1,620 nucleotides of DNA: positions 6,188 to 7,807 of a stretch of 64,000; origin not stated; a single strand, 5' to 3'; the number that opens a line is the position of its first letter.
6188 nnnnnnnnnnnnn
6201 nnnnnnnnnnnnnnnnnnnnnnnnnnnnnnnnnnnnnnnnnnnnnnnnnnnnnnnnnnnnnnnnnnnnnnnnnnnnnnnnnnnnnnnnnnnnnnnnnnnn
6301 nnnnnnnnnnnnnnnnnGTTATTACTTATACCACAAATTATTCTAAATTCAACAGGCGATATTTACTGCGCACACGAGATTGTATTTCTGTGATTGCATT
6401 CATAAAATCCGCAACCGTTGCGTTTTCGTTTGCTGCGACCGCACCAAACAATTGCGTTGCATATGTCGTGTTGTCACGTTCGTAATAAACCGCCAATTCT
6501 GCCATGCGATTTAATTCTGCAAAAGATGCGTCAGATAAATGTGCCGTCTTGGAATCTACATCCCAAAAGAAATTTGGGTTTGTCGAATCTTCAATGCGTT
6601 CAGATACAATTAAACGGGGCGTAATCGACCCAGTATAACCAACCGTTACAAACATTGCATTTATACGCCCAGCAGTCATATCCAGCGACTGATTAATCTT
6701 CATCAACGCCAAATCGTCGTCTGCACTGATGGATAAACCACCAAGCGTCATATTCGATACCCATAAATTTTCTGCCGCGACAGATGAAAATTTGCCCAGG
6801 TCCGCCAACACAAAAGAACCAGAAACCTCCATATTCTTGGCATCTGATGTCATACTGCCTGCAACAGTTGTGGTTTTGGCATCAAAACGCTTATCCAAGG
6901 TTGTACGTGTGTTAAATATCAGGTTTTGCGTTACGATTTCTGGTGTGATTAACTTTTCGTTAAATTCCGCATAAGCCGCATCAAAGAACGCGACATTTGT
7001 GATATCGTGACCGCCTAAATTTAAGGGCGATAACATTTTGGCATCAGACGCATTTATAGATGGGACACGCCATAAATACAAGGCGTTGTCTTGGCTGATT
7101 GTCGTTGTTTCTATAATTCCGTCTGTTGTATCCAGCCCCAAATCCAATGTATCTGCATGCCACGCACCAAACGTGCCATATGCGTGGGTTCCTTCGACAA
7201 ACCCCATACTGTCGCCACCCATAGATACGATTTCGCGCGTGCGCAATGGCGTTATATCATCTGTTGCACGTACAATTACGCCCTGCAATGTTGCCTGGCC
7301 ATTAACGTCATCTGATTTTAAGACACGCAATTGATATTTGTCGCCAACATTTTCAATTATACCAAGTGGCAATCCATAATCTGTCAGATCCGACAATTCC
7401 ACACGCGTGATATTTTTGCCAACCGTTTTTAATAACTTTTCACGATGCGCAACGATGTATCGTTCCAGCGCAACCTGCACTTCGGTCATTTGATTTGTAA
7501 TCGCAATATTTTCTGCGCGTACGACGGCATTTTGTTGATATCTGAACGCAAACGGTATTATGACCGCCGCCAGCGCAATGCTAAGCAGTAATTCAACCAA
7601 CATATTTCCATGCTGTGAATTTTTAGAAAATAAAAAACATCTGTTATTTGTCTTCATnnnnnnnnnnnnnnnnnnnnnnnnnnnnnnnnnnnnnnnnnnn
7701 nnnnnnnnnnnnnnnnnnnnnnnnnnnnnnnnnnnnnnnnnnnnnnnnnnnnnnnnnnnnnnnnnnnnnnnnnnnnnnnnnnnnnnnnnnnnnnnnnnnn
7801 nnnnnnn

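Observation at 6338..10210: Three tandem, translationally coupled giant pilin-like (PilV/shufflon-N-like) genes with no pilus machinery in view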

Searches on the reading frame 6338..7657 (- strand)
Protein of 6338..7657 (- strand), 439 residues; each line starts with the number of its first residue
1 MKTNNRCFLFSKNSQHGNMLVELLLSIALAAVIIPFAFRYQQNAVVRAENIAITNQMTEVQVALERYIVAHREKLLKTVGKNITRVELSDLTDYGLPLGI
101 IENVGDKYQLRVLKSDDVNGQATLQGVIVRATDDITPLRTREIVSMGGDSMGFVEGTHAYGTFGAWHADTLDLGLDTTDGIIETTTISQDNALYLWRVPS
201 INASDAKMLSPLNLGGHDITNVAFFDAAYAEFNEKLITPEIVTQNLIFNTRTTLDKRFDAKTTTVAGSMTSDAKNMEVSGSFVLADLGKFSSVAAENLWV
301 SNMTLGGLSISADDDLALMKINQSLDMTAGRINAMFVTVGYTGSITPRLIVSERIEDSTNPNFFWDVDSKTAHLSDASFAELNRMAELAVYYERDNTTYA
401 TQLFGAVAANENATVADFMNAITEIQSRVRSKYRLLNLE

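Call 3: search_protein_families(library=pfam, proteins=[window:6338-7657:-], max_evalue=1)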
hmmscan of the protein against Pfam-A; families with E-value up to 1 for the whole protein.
window:6338-7657:- (439 aa): 1 family
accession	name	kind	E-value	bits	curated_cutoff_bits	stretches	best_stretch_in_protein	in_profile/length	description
PF21112.3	CsgH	-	0.059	13.8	27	0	262-307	23-68/88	CsgH protein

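Call 4: search_protein_families(library=ncbifam, proteins=[window:6338-7657:-], max_evalue=1)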
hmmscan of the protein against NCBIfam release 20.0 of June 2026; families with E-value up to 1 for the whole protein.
window:6338-7657:- (439 aa): 2 families
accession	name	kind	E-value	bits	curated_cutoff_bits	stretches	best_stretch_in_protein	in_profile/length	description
NF041094.1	CheX_Thtogales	equivalog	0.00084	19.2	280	1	299-353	68-121/152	CheY-P phosphatase CheX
NF040882.1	cfpA_ASD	equivalog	0.036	12.8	500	1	59-169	78-191/605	cytoplasmic filament protein CfpA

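Call 14: find_homologous_proteins(query=window:6338-7657:-, max_evalue=0.001)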
Query window:6338-7657:- (439 aa): 862 proteins with E <= 0.001 among 8000 candidates; the best 120 are listed.
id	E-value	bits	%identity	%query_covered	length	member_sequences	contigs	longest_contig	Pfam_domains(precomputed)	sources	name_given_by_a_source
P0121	6.9e-275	929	96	100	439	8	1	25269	-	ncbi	-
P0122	1.2e-202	691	71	97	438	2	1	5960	-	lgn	-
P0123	1.7e-201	688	71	97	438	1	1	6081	-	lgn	-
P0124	7.4e-196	669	68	100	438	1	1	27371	-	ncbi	-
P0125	7.7e-193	659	68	100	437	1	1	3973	-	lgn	-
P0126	3.6e-192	657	68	100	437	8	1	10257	-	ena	-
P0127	6.8e-192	656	68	100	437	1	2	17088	-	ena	-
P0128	1.0e-191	656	67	100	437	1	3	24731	-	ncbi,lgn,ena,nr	ncbi:MAG: hypothetical protein IKA25_01665 [Alphaproteobacteria bacterium]|nr:hypothetical protein [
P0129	1.0e-191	655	67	100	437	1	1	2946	-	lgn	-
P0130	1.1e-191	655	68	100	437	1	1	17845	-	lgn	-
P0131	1.7e-191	655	67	100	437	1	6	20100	-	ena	-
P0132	1.7e-191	655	67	100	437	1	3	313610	-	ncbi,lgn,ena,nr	ncbi:MAG: hypothetical protein IJW84_04290 [Alphaproteobacteria bacterium]|nr:hypothetical protein [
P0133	2.0e-191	655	67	100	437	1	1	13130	-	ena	-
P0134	2.4e-191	654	67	100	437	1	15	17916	-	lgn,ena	-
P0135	2.5e-191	654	67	100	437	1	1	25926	-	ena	-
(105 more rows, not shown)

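Call 24: predict_structure(alignment_id=A1)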
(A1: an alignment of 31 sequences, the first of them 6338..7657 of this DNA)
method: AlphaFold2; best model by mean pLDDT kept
length: 439 residues; sequences in the alignment: 31
mean_pLDDT: 39.8   pTM: 0.26
mean pLDDT of the five models: 39.8, 32.1, 31.7, 30.8, 30.7
residues with pLDDT >= 90: 0; 70-90: 14; 50-70: 107; < 50: 318
segments of 3 or more residues with pLDDT < 50: 1-17, 33-52, 79-81, 114-122, 128-382, 395-397, 437-439
pLDDT, mean of each block of 10 residues (from residue 1): 33 45 62 44 37 57 66 57 62 76 60 47 49 35 26 23 21 24 22 21 27 21 24 28 33 35 38 38 35 38 32 28 24 22 23 26 43 42 50 50 55 56 63 52
secondary structure, 60 per line:
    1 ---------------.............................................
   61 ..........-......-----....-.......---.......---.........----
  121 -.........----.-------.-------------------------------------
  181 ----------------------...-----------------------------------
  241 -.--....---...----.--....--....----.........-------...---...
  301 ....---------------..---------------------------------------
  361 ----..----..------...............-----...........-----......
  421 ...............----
elements in order: H16-70 H72-77 E83-86 H88-94 H98-104 E108-116 E122-130 E245-248 E252-254 E262-265 E268-271 E276-284 E292-294 E298-304 H379-393 H399-409 H415-435

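Call 25: search_protein_representatives(alignment_id=A1)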
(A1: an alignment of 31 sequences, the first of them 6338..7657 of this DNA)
Query: 31 sequences, 437 profile positions. Proteins with E-value up to 0.001 (for the whole library): 186; up to 1e-10: 95; up to 1e-30: 64. The best 150 are listed.
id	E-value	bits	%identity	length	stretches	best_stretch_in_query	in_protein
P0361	1.0e-192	657.4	-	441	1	5-437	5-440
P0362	3.6e-139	480.9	-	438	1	10-437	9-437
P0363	2.4e-132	458.4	-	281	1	1-280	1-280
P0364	2.3e-127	442.0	-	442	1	2-437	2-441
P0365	9.4e-126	436.7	-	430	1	12-434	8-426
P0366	4.4e-124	431.2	-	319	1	1-243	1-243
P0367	1.1e-116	406.9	-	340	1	104-437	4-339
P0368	7.7e-115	400.7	-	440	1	9-437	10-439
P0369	1.2e-112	393.5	-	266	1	9-266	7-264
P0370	1.8e-109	383.1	-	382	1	10-297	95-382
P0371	3.1e-109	382.3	-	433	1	6-437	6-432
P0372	4.0e-96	339.1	-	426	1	9-435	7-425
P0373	1.2e-93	330.9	-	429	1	8-437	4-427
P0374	5.9e-89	315.4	-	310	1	132-437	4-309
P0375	1.5e-85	304.2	-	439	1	1-435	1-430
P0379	2.5e-70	254.1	-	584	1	3-381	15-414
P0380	6.0e-70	252.8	-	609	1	12-351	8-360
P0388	1.7e-60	221.7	-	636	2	90-407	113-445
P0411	1.9e-47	178.7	-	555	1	8-433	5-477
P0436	6.8e-20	87.9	-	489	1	14-240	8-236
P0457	1.3e-10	57.3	-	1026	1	13-187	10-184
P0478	4.0e-07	45.8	-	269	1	11-243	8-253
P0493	2.3e-06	43.3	-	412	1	13-272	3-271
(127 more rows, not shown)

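Call 28: search_protein_families(library=pfam, alignment_id=A2, max_evalue=0.01)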
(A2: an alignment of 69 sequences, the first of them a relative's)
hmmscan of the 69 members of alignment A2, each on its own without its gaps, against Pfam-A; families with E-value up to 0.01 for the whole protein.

A. member 1, P0493 (412 aa): 3 families
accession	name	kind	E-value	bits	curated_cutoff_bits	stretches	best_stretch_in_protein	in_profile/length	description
PF04917.17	Shufflon_N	-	4.7e-46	158.2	27.5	1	32-326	1-324/324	Bacterial shufflon protein, N-terminal constant region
PF07963.17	N_methyl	-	0.0015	18.4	21.2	1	1-27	1-27/27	Prokaryotic N-terminal methylation motif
PF04519.19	Bactofilin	-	0.0019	18.8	27.9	1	219-275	10-66/98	Polymer-forming cytoskeletal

B. families by the number of members that match (of 69 scanned): 10 families
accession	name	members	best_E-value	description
PF04917.17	Shufflon_N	16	4e-69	Bacterial shufflon protein, N-terminal constant region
PF07963.17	N_methyl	3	2.5e-07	Prokaryotic N-terminal methylation motif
PF04519.19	Bactofilin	2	3.9e-08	Polymer-forming cytoskeletal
PF07484.17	Collar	1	2.6e-09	Phage Tail Collar Domain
PF23509.1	MSMEG_3727_PQQ-assoc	1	0.00069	MSMEG_3727, PQQ-associated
PF00160.26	Pro_isomerase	1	0.00076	Cyclophilin type peptidyl-prolyl cis-trans isomerase/CLD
PF24511.1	DUF7591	1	0.0017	Domain of unknown function (DUF7591)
PF08592.16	Anthrone_oxy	1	0.0035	Anthrone oxygenase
PF03961.19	FapA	1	0.0046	Flagellar Assembly Protein A beta solenoid domain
PF10635.14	DisA-linker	1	0.0073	DisA bacterial checkpoint controller linker region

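Call 30: find_related_loci(query=A1, collection=genome_contigs, flank=10000)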
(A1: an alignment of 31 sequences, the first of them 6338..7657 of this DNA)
Query A1 (439 aa) in genome_contigs; peptide patterns used: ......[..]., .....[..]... (x = any residue, [..] = any of these).
117 stretches matched a pattern; 106 encode a relative of the query (tblastn E <= 1e-3); the best 80 are kept; 80 distinct loci.
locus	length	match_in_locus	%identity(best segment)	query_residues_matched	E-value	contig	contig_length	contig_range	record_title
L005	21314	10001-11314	69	1-439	0e+0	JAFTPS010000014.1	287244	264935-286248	MAG: Alphaproteobacteria bacterium isolate RGIG4037 Roe_deer_Cecum-5__c5270, whole genome shotgun sequence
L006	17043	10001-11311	67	1-438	0e+0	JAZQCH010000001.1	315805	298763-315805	MAG: Candidatus Enterousia sp. isolate T1900044638_TS20190104.MAGScoT_cleanbin_000052 SGB_1211_k141_257354, whole genome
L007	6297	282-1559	68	13-438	0e+0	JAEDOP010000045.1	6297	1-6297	MAG: Alphaproteobacteria bacterium isolate MAG321 NODE_10925_length_6297_cov_3.493752, whole genome shotgun sequence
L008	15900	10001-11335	62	4-439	0e+0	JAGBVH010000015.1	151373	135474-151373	MAG: Alphaproteobacteria bacterium isolate RGIG9479 Yak_Cecum-4__c333429, whole genome shotgun sequence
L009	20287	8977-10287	65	1-438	0e+0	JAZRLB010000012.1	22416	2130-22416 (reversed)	MAG: Candidatus Enterousia sp. isolate T1900045443_YK20190134.MAGScoT_cleanbin_000013 SGB_7129_k141_1874692, whole genom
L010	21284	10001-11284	64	12-439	0e+0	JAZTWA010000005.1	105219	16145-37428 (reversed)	MAG: Candidatus Enterousia sp. isolate T1900045335_YK20190024.MAGScoT_cleanbin_000047 SGB_6593_k141_2338781, whole genom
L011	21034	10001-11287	66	6-434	0e+0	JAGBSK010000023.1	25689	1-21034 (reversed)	MAG: Alphaproteobacteria bacterium isolate RGIG9404 Yak_Cecum-1__c444568, whole genome shotgun sequence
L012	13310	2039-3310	63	11-434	0e+0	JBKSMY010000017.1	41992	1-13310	MAG: Alphaproteobacteria bacterium isolate KS320-82 k141_2210010, whole genome shotgun sequence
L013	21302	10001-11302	64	6-439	0e+0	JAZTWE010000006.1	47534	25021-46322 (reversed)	MAG: Candidatus Enterousia sp. isolate T1900045334_YK20190023.MAGScoT_cleanbin_000100 SGB_6575_k141_523930, whole genome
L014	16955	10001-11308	63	3-438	0e+0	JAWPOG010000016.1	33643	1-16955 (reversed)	MAG: Alphaproteobacteria bacterium isolate KV104-158 k141_1082004, whole genome shotgun sequence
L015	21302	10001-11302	63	6-439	0e+0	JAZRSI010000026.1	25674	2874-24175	MAG: Candidatus Enterousia sp. isolate T1900045347_YK20190037.MAGScoT_cleanbin_000032 SGB_6723_k141_1202901, whole genom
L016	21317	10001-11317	62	2-439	0e+0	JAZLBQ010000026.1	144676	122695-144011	MAG: Candidatus Enterousia sp. isolate T1900045063_TC20190056.MAGScoT_cleanbin_000013 SGB_4572_k141_2220103, whole genom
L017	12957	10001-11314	64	1-439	0e+0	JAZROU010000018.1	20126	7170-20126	MAG: Candidatus Enterousia sp. isolate T1900045388_YK20190078.MAGScoT_cleanbin_000020 SGB_6918_k141_129952, whole genome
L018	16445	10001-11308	64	5-439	0e+0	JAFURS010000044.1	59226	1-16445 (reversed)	MAG: Alphaproteobacteria bacterium isolate RGIG4765 Roe_deer_Rectum.Co__c1774399, whole genome shotgun sequence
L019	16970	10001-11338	61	4-439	0e+0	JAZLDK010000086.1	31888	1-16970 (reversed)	MAG: Candidatus Enterousia sp. isolate T1900045036_TC20190029.MAGScoT_cleanbin_000012 SGB_4464_k141_98883, whole genome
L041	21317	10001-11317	59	1-439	1e-174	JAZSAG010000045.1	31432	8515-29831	MAG: Candidatus Enterousia sp. isolate T1900044938_TS20190404.MAGScoT_cleanbin_000029 SGB_3452_k141_1572030, whole genom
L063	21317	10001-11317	58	1-439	1e-163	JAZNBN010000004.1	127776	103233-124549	MAG: Candidatus Enterousia sp. isolate T1900044741_TS20190207.MAGScoT_cleanbin_000046 SGB_2069_k141_835942, whole genome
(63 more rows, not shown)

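Call 34: search_dna_similar(query=P0493, collection=plasmids, mode=protein, max_rows=12, rows=spread)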
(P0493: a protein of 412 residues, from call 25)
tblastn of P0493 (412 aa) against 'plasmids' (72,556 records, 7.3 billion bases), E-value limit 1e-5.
Records with a match: 2815; places in all: 2937; records where one place covers at least 80% of the query: 487.
Best place of each record, by identity: <60% 2815.
By first word of the organism name: Escherichia 1677; Salmonella 516; Shigella 140; Serratia 97; Klebsiella 74; Enterobacter 49; Pseudomonas 41; Citrobacter 34; Yersinia 33; Burkholderia 25; and 41 more.
By predicted mobility (MOB-suite, as given by PLSDB): conjugative 2449; non-mobilizable 187; mobilizable 179.
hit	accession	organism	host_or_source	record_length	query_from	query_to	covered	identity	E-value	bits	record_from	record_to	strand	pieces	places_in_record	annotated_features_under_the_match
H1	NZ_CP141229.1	Escherichia sp. HBI03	food,clinical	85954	5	412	99%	37.4%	1e-39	227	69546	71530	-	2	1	pilV: shufflon system plasmid conjugative transfer pilus tip adhesin PilV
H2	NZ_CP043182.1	Escherichia coli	mouse gut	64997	2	366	89%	32.6%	1e-40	161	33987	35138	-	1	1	pilV: shufflon system plasmid conjugative transfer pilus tip adhesin PilV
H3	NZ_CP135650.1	Escherichia coli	-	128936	5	328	79%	35.2%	3e-31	133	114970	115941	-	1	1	pilV: shufflon system plasmid conjugative transfer pilus tip adhesin PilV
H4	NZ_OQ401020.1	Escherichia coli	-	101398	2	364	88%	29.8%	4e-28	124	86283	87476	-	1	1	shufflon system plasmid conjugative transfer pilus tip adhesin PilV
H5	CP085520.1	Escherichia coli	culture,feces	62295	2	329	80%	32.7%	1e-35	146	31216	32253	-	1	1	pilV: shufflon system plasmid conjugative transfer pilus tip adhesin PilV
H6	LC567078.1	Escherichia coli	Homo sapiens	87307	2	329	80%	31.1%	5e-27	121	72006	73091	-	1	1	pilVA: PilVA typeIV preadhesin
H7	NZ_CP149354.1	Salmonella enterica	Homo sapiens,single cell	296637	2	329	80%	30.2%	2e-25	116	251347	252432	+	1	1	shufflon system plasmid conjugative transfer pilus tip adhesin PilV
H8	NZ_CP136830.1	Citrobacter koseri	Homo sapiens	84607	2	329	80%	29.7%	2e-24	113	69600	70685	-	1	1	shufflon system plasmid conjugative transfer pilus tip adhesin PilV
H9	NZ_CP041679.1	Escherichia coli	Homo sapiens,rectum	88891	2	328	79%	29.8%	3e-23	109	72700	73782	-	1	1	shufflon system plasmid conjugative transfer pilus tip adhesin PilV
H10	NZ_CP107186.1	Escherichia coli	Urine,human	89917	2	329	80%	29.4%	2e-23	110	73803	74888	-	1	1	shufflon system plasmid conjugative transfer pilus tip adhesin PilV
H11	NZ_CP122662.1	Escherichia coli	Sus scrofa,feces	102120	2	328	79%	29.5%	2e-22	107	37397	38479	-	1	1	shufflon system plasmid conjugative transfer pilus tip adhesin PilV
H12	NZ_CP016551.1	Escherichia coli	Homo sapiens,whole ...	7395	275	334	15%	46.7%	5e-7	60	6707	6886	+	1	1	none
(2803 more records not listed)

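Call 35: search_dna_similar(query=window:6338-7657:-, collection=plasmids, mode=protein, max_evalue=10, max_rows=10)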
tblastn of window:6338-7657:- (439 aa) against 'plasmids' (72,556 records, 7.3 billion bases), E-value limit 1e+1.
Records with a match: 3; places in all: 3; records where one place covers at least 80% of the query: 0.
Best place of each record, by identity: <60% 3.
By first word of the organism name: Ralstonia 3.
By predicted mobility (MOB-suite, as given by PLSDB): non-mobilizable 3.
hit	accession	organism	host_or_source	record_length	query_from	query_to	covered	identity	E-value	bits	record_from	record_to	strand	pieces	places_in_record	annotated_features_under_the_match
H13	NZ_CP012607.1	Ralstonia insidiosa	fresh-cut produce processing plant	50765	44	232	43%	24.4%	3e+0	38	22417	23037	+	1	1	pilV: shufflon system plasmid conjugative transfer pilus tip adhesin PilV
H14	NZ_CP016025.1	Ralstonia insidiosa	cell culture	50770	44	232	43%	24.4%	3e+0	38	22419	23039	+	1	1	pilV: shufflon system plasmid conjugative transfer pilus tip adhesin PilV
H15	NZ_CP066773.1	Ralstonia pickettii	Homo sapiens,single cell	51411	44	232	43%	24.4%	4e+0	38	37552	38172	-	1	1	pilV: shufflon system plasmid conjugative transfer pilus tip adhesin PilV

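Call 36: get_annotated_region(hit=H10, flank=14000)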
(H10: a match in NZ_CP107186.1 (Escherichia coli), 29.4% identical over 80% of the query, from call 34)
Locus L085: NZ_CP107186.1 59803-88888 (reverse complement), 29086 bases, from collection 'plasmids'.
description: Escherichia coli strain R3 plasmid pR3-1063-2, complete sequence
organism: Escherichia coli (NCBI taxid 562)
taxonomy: Bacteria; Pseudomonadota; Gammaproteobacteria; Enterobacterales; Enterobacteriaceae; Escherichia; Escherichia coli
host: -; source: Urine,human; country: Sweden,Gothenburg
typing (MOB-suite, as given by PLSDB): conjugative; replicon IncI1/B/O; relaxase MOBP; mating-pair formation MPF_I
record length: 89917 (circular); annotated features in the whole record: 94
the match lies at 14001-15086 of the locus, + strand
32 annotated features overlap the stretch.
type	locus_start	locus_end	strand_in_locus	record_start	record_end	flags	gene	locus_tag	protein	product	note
CDS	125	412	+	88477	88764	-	-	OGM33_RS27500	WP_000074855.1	conjugal transfer protein TraA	-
CDS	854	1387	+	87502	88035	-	-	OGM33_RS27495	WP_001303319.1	transcription termination/antitermination NusG family protein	-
CDS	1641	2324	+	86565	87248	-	-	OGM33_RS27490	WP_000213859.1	conjugal transfer protein TraC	-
CDS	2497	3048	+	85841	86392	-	-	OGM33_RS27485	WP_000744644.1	hypothetical protein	-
CDS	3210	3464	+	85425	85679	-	-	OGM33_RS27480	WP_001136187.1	PilI type IV pilus biogenesis protein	-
CDS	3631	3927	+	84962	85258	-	-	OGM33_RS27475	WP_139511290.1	pilJ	-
CDS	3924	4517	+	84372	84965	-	-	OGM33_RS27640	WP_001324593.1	hypothetical protein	-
CDS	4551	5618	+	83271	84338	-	pilL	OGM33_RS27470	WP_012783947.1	type IV pilus biogenesis lipoprotein PilL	-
CDS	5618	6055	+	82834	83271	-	pilM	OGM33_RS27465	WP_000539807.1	type IV pilus biogenesis protein PilM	-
CDS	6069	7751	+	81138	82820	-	-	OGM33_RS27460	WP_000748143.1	PilN family type IVB pilus formation outer membrane protein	GO:0009297 - pilus assembly [Evidence IEA]; GO:0009306 - protein secretion [Evidence IEA]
CDS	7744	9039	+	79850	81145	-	pilO2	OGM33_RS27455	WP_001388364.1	type 4b pilus protein PilO2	-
CDS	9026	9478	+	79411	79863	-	pilP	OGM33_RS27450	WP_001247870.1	type IV pilus biogenesis protein PilP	GO:0009297 - pilus assembly [Evidence IEA]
CDS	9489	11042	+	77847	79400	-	-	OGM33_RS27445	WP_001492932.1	ATPase, T2SS/T4P/T4SS family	-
CDS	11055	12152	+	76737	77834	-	-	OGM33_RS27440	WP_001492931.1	type II secretion system F family protein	-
CDS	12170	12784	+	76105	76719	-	-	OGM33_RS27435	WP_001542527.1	type 4 pilus major pilin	-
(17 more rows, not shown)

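Call 40: search_protein_families(library=pfam, proteins=[L041:1-1431:-, L041:1389-2090:-, L041:2080-3384:-, L063:1-1452:-, L063:2059-3327:-, L041:13634-14956:+, L041:15529-16689:-], max_evalue=0.001)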
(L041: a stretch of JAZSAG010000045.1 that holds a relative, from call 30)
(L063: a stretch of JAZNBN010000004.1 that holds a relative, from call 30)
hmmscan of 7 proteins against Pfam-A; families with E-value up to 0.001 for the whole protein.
L041:1-1431:- (477 aa): 1 family
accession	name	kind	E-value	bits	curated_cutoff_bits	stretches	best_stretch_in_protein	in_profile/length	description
PF00437.27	T2SSE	-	9.4e-54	182.9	24.9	1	141-450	7-288/370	Type II/IV secretion system protein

L041:1389-2090:- (233 aa): 0 families

L041:2080-3384:- (434 aa): 1 family
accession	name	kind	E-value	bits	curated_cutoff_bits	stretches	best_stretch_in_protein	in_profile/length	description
PF06864.17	PAP_PilO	-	8e-08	32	26.7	1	28-337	2-310/419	Pilin accessory protein (PilO)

L063:1-1452:- (484 aa): 1 family
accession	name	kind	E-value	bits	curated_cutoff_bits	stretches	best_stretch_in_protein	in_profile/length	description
PF00437.27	T2SSE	-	7.7e-53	179.9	24.9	1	156-462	8-292/370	Type II/IV secretion system protein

L063:2059-3327:- (422 aa): 1 family
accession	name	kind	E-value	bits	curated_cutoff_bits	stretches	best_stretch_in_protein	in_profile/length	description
PF06864.17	PAP_PilO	-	4.5e-06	26.2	26.7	1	16-349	2-335/419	Pilin accessory protein (PilO)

L041:13634-14956:+ (440 aa): 1 family
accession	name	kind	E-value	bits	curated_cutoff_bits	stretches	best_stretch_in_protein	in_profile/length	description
PF09479.16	Flg_new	-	2.9e-06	27.7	27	1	402-437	7-39/65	Listeria-Bacteroides repeat domain (List_Bact_rpt)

L041:15529-16689:- (386 aa): 0 families
